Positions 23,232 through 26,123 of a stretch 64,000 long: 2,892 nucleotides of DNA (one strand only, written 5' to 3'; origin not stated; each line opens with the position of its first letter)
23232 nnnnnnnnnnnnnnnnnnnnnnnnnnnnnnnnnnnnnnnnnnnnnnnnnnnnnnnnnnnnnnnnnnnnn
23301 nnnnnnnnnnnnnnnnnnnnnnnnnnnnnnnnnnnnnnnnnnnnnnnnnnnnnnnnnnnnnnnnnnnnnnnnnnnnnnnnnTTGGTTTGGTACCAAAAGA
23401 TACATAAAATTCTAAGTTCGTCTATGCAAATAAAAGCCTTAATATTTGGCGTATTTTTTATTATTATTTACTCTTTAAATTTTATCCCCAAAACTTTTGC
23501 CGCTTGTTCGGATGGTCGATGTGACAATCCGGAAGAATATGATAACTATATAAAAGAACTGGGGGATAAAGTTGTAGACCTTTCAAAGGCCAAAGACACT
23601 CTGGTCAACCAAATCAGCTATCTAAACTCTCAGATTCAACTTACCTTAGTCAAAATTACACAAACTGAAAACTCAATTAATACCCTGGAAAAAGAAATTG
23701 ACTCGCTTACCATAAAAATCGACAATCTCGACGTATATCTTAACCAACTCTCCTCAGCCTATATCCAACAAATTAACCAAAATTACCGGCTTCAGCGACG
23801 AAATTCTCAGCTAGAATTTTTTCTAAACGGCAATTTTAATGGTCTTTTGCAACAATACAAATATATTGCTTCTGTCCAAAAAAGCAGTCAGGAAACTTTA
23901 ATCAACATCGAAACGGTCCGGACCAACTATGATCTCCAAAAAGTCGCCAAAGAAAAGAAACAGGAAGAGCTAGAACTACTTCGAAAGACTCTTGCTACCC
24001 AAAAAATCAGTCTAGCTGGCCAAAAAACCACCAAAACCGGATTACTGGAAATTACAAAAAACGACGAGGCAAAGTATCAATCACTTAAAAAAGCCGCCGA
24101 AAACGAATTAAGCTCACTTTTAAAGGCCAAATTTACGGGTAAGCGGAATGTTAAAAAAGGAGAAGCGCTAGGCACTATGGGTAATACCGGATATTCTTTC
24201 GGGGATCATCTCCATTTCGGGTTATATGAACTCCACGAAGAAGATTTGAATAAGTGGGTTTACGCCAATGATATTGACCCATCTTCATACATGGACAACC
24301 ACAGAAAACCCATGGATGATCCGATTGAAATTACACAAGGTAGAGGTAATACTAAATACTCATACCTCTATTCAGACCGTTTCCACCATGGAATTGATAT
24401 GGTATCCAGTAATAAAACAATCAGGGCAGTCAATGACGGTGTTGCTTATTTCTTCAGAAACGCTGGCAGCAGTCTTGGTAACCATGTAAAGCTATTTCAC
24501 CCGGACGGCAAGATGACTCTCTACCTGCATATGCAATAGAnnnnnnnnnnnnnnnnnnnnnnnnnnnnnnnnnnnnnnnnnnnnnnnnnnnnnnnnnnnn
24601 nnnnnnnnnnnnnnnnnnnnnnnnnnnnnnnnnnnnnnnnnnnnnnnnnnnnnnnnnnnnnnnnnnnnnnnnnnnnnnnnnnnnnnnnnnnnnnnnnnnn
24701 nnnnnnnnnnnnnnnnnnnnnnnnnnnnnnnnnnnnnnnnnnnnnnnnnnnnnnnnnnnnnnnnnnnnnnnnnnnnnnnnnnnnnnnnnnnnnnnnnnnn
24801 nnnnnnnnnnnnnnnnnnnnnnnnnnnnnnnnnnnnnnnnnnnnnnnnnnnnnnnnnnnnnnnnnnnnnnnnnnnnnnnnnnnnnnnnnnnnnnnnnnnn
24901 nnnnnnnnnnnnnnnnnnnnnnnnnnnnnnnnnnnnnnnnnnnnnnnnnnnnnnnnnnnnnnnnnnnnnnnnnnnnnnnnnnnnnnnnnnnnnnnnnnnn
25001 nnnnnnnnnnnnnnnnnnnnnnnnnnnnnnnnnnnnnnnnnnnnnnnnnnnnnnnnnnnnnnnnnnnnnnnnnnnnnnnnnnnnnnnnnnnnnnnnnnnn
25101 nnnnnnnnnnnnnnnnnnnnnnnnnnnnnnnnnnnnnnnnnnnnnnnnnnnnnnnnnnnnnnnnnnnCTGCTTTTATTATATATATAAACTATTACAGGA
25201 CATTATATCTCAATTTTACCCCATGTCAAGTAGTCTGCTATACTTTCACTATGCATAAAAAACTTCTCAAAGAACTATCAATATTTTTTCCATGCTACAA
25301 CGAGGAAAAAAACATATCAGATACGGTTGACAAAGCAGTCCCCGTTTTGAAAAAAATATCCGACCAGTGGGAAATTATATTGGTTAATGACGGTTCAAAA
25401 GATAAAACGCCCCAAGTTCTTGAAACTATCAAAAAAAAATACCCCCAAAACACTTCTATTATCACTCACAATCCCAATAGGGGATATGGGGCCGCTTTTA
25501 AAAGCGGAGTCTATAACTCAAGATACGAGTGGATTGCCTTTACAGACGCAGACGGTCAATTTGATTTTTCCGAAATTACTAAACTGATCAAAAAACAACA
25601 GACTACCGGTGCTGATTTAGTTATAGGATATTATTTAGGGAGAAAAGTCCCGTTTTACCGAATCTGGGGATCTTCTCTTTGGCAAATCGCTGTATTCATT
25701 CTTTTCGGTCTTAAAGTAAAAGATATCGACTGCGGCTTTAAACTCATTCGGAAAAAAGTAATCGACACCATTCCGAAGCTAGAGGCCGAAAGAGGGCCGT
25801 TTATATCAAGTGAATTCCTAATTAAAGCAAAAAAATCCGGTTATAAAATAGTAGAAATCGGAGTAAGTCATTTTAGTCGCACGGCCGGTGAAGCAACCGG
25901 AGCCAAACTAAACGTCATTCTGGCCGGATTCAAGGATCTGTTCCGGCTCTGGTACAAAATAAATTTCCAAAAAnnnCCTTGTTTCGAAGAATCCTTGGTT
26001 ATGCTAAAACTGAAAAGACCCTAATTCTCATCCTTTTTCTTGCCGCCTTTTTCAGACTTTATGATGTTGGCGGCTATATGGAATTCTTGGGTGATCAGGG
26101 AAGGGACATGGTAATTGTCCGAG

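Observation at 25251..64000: Very large glycosylation island dominated by about 19 paralogous GT-C membrane transferases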

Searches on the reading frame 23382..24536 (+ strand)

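Call 50: search_protein_families(library=pfam, proteins=[window:23382-24536:+], max_evalue=0.1)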
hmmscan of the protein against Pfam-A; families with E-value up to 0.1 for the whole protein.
window:23382-24536:+ (385 aa): 6 families
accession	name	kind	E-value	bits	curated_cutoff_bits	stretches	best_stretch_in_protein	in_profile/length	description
PF01551.29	Peptidase_M23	-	4.6e-16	59.2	28.7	2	333-385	1-53/96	Peptidase family M23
PF00015.26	MCPsignal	-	0.0037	17.6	34.6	1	58-135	89-165/172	Methyl-accepting chemotaxis protein (MCP) signalling domain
PF11932.13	DUF3450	-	0.0042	16.9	32.6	1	60-123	35-98/241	Protein of unknown function (DUF3450)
PF15739.10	TSNAXIP1_N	-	0.0054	17.5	27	1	51-116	49-110/111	Translin-associated factor X-interacting N-terminus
PF12329.13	TMF_DNA_bd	-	0.014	15.8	35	1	54-113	11-70/74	TATA element modulatory factor 1 DNA binding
PF08614.16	ATG16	-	0.035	14.7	33.7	1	53-122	79-148/200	Autophagy protein 16 (ATG16)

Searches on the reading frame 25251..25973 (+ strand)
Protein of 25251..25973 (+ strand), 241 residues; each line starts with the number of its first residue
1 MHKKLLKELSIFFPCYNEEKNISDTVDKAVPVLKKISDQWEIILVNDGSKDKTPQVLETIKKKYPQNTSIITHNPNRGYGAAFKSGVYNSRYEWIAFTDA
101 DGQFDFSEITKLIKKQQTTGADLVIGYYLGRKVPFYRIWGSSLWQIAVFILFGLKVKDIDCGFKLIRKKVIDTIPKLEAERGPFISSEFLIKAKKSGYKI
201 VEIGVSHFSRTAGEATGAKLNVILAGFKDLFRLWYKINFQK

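Call 3: search_protein_families(library=pfam, proteins=[window:25251-25973:+], max_evalue=0.01)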
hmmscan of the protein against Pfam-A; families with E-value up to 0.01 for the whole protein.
window:25251-25973:+ (241 aa): 3 families
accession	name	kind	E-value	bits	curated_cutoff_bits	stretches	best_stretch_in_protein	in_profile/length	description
PF00535.33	Glycos_transf_2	-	3.5e-30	105.6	23.3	1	10-172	1-165/168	Glycosyl transferase family 2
PF10111.15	Glyco_tranf_2_2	-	2e-06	28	27.3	1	11-114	2-104/276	Glycosyltransferase like family 2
PF13641.12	Glyco_tranf_2_3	-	0.0001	22.8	27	1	9-101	3-96/230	Glycosyltransferase like family 2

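Call 44: search_solved_structures(query=window:25251-25973:+, max_evalue=0.001)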
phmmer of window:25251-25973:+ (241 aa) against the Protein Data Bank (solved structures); distinct sequences matched with E-value up to 0.001: 16.
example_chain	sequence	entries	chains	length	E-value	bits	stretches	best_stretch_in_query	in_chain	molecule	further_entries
9bhc_C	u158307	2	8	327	8.3e-16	61.2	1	6-217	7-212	Undecaprenyl-phosphate 4-deoxy-4-formamido-L-arabinose transferase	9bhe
8vxh_A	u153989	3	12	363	1.1e-15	60.8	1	6-217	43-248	Undecaprenyl-phosphate 4-deoxy-4-formamido-L-arabinose transferase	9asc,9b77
9hwj_A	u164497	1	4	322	7.1e-14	54.8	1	6-219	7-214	Undecaprenyl-phosphate 4-deoxy-4-formamido-L-arabinose transferase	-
5mlz_A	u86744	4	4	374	9.5e-13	51.2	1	8-233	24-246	Dolichol monophosphate mannose synthase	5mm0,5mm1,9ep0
5ekp_C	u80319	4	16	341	1.7e-11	47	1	8-187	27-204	Uncharacterized glycosyltransferase sll0501 | Glycosyltransferase sll0501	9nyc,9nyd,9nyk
9nye_A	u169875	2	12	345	1.8e-11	47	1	8-187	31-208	Glycosyltransferase sll0501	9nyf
5eke_A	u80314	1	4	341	3.7e-11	46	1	8-187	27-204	Uncharacterized glycosyltransferase sll0501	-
3bcv_A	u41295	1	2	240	1.1e-09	41.2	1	5-109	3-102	Putative glycosyltransferase protein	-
5hea_A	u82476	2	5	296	1.6e-07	34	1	9-123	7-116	Putative glycosyltransferase (GalT1)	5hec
2z86_A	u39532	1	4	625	4e-07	32.7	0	8-103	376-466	Chondroitin synthase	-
2z87_A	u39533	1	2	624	4.1e-07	32.7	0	8-103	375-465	Chondroitin synthase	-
6p61_A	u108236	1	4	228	6e-07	32.2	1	2-110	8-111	Glycosyltransferase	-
6h1j_A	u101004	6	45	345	4.6e-05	26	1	6-134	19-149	Probable ss-1,3-N-acetylglucosaminyltransferase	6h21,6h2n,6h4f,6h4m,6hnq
3l7i_A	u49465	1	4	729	0.00014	24.4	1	8-119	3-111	Teichoic acid biosynthesis protein F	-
3l7j_A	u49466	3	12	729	0.00014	24.4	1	8-119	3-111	Teichoic acid biosynthesis protein F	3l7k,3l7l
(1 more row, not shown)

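Call 46: search_protein_families(library=ncbifam, proteins=[window:25251-25973:+], max_evalue=0.00001)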
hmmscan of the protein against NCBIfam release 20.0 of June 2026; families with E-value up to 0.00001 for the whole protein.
window:25251-25973:+ (241 aa): 16 families
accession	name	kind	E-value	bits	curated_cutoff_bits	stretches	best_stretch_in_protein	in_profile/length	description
NF007986.1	PRK10714.1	equivalog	6.7e-20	71.3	529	1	5-222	4-215/316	undecaprenyl-phosphate 4-deoxy-4-formamido-L-arabinose transferase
TIGR03937.1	PgaC_IcaA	equivalog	1.3e-18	67.2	422.3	1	6-115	44-149/407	poly-beta-1,6-N-acetyl-D-glucosamine synthase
NF041391.1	DPhHxTase_Halo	equivalog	8.2e-16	57.6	375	1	15-216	3-191/213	dolichyl-phosphate hexose transferase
NF058614.1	PPMAGASynPpgS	equivalog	3e-13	49.7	370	1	11-215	4-208/226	polyprenyl-phospho-N-acetylgalactosaminyl synthase PpgS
NF047683.1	TeichurnBiosyTuaG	equivalog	6.9e-13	48.8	400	1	7-115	6-110/252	teichuronic acid biosynthesis protein TuaG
NF047588.1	GlcsyltransPgfSStrep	equivalog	7.7e-13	48.3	500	1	9-178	3-171/308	glycosyltransferase PgfS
NF007482.0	PRK10073.1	equivalog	1.2e-12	47.5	423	1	7-114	6-108/334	glycosyltransferase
NF038302.1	EPS_HpsE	equivalog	3.2e-11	42.7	300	1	8-104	2-99/307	hormogonium polysaccharide biosynthesis glycosyltransferase HpsE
TIGR04182.1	glyco_TIGR04182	equivalog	4e-11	42.8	325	1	9-233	2-214/293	S-layer glycoprotein N-glycosyltransferase AglJ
TIGR04283.1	glyco_like_mftF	equivalog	1.3e-09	38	182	1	9-113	1-97/221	TIGR04283 family arsenosugar biosynthesis glycosyltransferase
NF041875.1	EPS_EpsD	equivalog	1.3e-09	37.9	370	1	9-127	1-115/325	exopolysaccharide biosynthesis glycosyltransferase EpsD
TIGR03111.1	glyc2_xrt_Gpos1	hypoth_equivalog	1.5e-08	33.9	363.95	1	6-117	48-157/439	TIGR03111 family XrtG-associated glycosyltransferase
TIGR03965.1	mycofact_glyco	equivalog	2.2e-08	33.4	280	1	6-120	73-183/467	mycofactocin biosynthesis glycosyltransferase MftF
NF010496.0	PRK13915.1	equivalog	3.9e-08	32.7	262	1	4-110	28-136/307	glucosyl-3-phosphoglycerate synthase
NF053739.1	GlytfEpsEBac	equivalog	5e-07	29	450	1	9-113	3-101/265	glycosyltransferase EpsE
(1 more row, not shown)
